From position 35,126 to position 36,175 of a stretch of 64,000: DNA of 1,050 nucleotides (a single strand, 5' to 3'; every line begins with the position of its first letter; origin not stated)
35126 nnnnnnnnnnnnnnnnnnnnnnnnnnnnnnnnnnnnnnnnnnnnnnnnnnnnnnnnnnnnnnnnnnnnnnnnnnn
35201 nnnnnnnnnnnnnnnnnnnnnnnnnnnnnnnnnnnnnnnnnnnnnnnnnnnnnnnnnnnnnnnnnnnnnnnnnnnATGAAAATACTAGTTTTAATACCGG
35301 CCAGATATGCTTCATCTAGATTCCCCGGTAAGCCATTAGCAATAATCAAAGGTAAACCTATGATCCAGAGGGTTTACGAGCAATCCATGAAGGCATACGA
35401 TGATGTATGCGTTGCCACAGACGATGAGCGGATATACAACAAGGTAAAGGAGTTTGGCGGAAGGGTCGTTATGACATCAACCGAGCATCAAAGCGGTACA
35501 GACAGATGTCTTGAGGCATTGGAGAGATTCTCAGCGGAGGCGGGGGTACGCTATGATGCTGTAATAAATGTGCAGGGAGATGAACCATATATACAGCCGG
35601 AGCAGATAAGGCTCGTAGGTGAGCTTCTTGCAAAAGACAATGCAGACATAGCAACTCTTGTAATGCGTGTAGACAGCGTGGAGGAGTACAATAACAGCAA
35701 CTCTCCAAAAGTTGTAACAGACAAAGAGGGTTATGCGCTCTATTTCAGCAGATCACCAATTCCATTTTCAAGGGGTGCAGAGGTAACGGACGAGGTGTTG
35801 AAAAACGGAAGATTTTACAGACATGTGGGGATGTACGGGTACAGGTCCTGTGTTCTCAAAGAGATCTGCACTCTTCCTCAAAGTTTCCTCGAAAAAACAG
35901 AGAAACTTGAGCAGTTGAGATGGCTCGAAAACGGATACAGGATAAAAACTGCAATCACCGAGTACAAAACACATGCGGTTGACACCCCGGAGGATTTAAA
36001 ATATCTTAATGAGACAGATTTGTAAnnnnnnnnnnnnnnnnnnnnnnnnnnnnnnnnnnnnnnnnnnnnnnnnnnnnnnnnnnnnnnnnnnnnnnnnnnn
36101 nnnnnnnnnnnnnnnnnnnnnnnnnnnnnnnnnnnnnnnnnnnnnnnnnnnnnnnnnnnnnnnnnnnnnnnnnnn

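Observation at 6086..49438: Family of mosaic low-complexity intergenic repeats built from 6-mer and 7-mer sub-repeats with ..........-type ends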

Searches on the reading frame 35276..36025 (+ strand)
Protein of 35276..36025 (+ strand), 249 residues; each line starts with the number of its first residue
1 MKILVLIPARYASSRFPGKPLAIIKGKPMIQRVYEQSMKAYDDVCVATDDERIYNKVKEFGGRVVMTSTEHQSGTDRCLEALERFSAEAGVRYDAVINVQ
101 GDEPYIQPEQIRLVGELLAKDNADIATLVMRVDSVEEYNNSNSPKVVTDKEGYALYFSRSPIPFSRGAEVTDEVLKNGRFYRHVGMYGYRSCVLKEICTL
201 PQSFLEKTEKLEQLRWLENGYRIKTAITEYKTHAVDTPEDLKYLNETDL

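Call 15: find_encoding_contigs(protein=window:35276-36025:+, flank=10000, max_places=10)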
Protein window:35276-36025:+ (249 aa): 15 contigs read that carry it; 10 places shown.
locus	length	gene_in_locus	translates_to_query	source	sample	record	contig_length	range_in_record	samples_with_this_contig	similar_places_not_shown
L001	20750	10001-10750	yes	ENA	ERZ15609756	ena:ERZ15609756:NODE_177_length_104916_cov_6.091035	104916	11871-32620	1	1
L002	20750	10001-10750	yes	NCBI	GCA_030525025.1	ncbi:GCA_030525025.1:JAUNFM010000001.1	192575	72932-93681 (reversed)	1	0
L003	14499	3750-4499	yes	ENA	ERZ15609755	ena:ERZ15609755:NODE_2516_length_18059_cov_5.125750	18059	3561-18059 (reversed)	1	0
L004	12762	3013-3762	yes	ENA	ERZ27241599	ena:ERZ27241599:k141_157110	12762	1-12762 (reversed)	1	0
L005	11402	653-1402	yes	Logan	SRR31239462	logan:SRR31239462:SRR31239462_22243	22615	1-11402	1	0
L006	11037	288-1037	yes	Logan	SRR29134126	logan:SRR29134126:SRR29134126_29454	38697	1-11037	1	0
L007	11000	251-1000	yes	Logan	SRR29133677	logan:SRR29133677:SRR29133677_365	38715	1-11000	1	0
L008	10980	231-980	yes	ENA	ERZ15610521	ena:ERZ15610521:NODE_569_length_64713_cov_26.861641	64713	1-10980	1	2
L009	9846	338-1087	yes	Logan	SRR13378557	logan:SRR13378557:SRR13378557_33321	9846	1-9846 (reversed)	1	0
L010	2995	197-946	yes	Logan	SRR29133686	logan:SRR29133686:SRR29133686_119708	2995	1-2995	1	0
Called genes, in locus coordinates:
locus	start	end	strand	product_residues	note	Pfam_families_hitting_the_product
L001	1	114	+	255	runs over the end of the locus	PF02390:Methyltransf_4, PF13847:Methyltransf_31, PF13649:Methyltransf_25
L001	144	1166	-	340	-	PF00348:polyprenyl_synt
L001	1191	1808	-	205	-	PF13505:OMP_b-brl, PF13568:OMP_b-brl_2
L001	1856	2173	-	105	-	PF00085:Thioredoxin, PF00578:AhpC-TSA (weak), PF13098:Thioredoxin_2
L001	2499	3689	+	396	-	PF00155:Aminotran_1_2, PF00266:Aminotran_5 (weak)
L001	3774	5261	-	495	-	PF04024:PspC, PF22571:LiaI-LiaF-TM_PspC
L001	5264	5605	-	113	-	PF03551:PadR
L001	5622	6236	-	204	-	PF04024:PspC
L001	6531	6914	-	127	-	PF03840:SecG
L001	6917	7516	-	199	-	-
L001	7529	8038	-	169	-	PF04390:LptE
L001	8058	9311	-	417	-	PF00158:Sigma54_activat, PF14532:Sigma54_activ_2, PF25601:AAA_lid_14, PF02954:HTH_8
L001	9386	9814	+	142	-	-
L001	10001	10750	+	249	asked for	PF02348:CTP_transf_3, PF12804:NTP_transf_3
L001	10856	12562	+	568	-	-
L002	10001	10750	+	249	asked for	PF02348:CTP_transf_3, PF12804:NTP_transf_3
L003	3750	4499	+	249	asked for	PF02348:CTP_transf_3, PF12804:NTP_transf_3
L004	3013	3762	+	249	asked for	PF02348:CTP_transf_3, PF12804:NTP_transf_3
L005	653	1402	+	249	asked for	PF02348:CTP_transf_3, PF12804:NTP_transf_3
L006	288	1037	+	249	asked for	PF02348:CTP_transf_3, PF12804:NTP_transf_3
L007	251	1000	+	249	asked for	PF02348:CTP_transf_3, PF12804:NTP_transf_3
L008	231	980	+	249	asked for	PF02348:CTP_transf_3, PF12804:NTP_transf_3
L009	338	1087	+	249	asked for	PF02348:CTP_transf_3, PF12804:NTP_transf_3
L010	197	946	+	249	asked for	PF02348:CTP_transf_3, PF12804:NTP_transf_3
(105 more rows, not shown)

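Call 70: find_homologous_proteins(query=window:35276-36025:+, max_evalue=1e-60)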
Query window:35276-36025:+ (249 aa): 7610 proteins with E <= 1e-60 among 8000 candidates; the best 120 are listed.
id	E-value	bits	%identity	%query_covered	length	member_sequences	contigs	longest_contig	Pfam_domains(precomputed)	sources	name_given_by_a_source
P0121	3.9e-161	552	99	100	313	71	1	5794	PF12804.14,PF02348.26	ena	-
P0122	5.2e-137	473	84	100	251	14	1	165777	PF12804.14,PF02348.26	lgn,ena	-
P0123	1.3e-136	471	83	100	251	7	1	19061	PF12804.14,PF02348.26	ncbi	-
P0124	1.5e-106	373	66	98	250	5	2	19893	PF12804.14,PF02348.26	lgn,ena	-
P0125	3.3e-105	369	66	98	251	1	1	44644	PF12804.14,PF02348.26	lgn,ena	-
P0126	1.0e-104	367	66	98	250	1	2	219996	PF12804.14,PF02348.26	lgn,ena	-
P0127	1.7e-104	366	65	98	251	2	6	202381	PF12804.14,PF02348.26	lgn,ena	-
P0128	2.1e-104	366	66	98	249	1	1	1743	PF12804.14,PF02348.26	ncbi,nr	ncbi:MAG: 3-deoxy-manno-octulosonate cytidylyltransferase [Parabacteroides sp.]|nr:3-deoxy-manno-oct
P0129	3.1e-104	365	64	99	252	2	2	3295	PF12804.14,PF02348.26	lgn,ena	-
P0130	4.1e-104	365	65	98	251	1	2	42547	PF12804.14,PF02348.26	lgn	-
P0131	5.2e-104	365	64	98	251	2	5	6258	PF12804.14,PF02348.26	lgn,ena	-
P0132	6.2e-104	364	66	98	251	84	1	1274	PF12804.14,PF02348.26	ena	-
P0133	6.8e-104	364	66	98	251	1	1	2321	PF12804.14,PF02348.26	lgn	-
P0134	8.1e-104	364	64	98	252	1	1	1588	PF12804.14,PF02348.26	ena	-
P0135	8.2e-104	364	64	98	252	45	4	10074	PF12804.14,PF02348.26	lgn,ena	-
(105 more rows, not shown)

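Call 71: list_cluster_members(proteins=[P0121])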
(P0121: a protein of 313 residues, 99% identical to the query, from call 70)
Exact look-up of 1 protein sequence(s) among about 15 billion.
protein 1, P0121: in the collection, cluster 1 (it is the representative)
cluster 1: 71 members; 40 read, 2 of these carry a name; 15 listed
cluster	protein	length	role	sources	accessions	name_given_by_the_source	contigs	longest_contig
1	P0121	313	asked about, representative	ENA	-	-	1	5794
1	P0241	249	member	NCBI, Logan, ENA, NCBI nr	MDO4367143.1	MAG: 3-deoxy-manno-octulosonate cytidylyltransferase [Bacteroidales bacterium] | 3-deoxy-manno-octulosonate cytidylyltransferase [Bacteroidales bacterium]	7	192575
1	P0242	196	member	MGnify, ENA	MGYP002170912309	CR=1 FL=1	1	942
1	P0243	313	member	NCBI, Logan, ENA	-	-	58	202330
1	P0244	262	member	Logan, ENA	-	-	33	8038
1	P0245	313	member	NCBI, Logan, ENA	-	-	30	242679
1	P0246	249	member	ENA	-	-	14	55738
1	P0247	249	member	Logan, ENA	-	-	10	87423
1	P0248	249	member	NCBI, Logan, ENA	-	-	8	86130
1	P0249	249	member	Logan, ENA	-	-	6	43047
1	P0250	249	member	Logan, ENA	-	-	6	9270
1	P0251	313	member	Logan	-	-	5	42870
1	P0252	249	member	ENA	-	-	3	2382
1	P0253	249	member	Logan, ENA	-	-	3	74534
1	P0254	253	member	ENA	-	-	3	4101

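Call 73: find_encoding_contigs(protein=P0248, flank=10000, max_places=2)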
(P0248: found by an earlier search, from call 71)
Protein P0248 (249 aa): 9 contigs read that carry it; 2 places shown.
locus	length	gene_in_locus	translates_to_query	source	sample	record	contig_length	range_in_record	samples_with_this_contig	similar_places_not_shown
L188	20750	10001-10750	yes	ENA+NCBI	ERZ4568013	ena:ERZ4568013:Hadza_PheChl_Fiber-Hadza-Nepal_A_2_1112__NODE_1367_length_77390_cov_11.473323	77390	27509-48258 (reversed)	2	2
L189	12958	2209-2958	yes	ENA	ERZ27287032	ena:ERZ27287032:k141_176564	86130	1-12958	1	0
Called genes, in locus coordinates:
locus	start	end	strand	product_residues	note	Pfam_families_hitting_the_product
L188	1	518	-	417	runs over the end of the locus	PF00158:Sigma54_activat, PF14532:Sigma54_activ_2, PF25601:AAA_lid_14, PF02954:HTH_8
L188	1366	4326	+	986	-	PF05593:RHS_repeat (faint)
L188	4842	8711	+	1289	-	PF20041:DUF6443, PF05593:RHS_repeat (faint), PF25023:TEN_YD-shell, PF15659:Toxin-JAB1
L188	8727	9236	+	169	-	-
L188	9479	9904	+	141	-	-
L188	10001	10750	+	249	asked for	PF02348:CTP_transf_3, PF12804:NTP_transf_3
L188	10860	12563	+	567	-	-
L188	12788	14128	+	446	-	PF00534:Glycos_transf_1, PF13692:Glyco_trans_1_4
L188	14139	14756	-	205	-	PF01812:5-FTHF_cyc-lig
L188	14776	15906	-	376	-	PF01883:FeS_assembly_P (weak), PF00142:Fer4_NifH (faint), PF02374:ArsA_ATPase (faint), PF09140:MipZ (weak), PF10609:ParA, PF13614:AAA_31, PF01656:CbiA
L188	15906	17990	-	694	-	PF10459:Peptidase_S46, PF13365:Trypsin_2 (faint)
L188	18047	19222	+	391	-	PF02595:Gly_kinase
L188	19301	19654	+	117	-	PF12844:HTH_19, PF01381:HTH_3, PF13560:HTH_31 (weak)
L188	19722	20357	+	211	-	PF01351:RNase_HII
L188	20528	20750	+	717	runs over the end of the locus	PF00009:GTP_EFTU, PF03144:GTP_EFTU_D2, PF22042:EF-G_D2, PF14492:EFG_III, PF03764:EFG_IV, PF00679:EFG_C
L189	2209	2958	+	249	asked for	PF02348:CTP_transf_3, PF12804:NTP_transf_3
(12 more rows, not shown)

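Call 74: find_encoding_contigs(protein=P0246, flank=10000, max_places=2)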
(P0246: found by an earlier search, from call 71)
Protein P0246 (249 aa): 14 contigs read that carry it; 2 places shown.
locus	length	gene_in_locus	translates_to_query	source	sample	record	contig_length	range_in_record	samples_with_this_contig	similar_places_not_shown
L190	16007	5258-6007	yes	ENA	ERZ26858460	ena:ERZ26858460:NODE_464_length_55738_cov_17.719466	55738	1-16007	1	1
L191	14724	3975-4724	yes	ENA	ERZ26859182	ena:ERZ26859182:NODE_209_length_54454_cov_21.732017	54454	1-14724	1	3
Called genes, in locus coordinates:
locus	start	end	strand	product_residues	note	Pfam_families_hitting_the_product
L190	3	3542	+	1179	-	?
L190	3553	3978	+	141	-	-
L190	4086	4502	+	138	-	-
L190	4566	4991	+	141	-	-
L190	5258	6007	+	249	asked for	PF02348:CTP_transf_3, PF12804:NTP_transf_3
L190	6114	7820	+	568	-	-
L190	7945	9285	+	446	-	PF00534:Glycos_transf_1, PF13692:Glyco_trans_1_4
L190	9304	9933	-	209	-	PF01812:5-FTHF_cyc-lig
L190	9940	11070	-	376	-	PF01883:FeS_assembly_P (weak), PF02374:ArsA_ATPase (faint), PF09140:MipZ (weak), PF10609:ParA, PF13614:AAA_31, PF01656:CbiA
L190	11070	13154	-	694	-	PF10459:Peptidase_S46, PF13365:Trypsin_2 (faint)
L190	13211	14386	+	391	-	PF02595:Gly_kinase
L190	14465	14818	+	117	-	PF12844:HTH_19, PF01381:HTH_3, PF13560:HTH_31 (weak)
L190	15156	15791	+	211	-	PF01351:RNase_HII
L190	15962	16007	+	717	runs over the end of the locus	PF00009:GTP_EFTU, PF03144:GTP_EFTU_D2, PF22042:EF-G_D2, PF14492:EFG_III, PF03764:EFG_IV, PF00679:EFG_C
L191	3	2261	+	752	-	?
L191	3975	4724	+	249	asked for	PF02348:CTP_transf_3, PF12804:NTP_transf_3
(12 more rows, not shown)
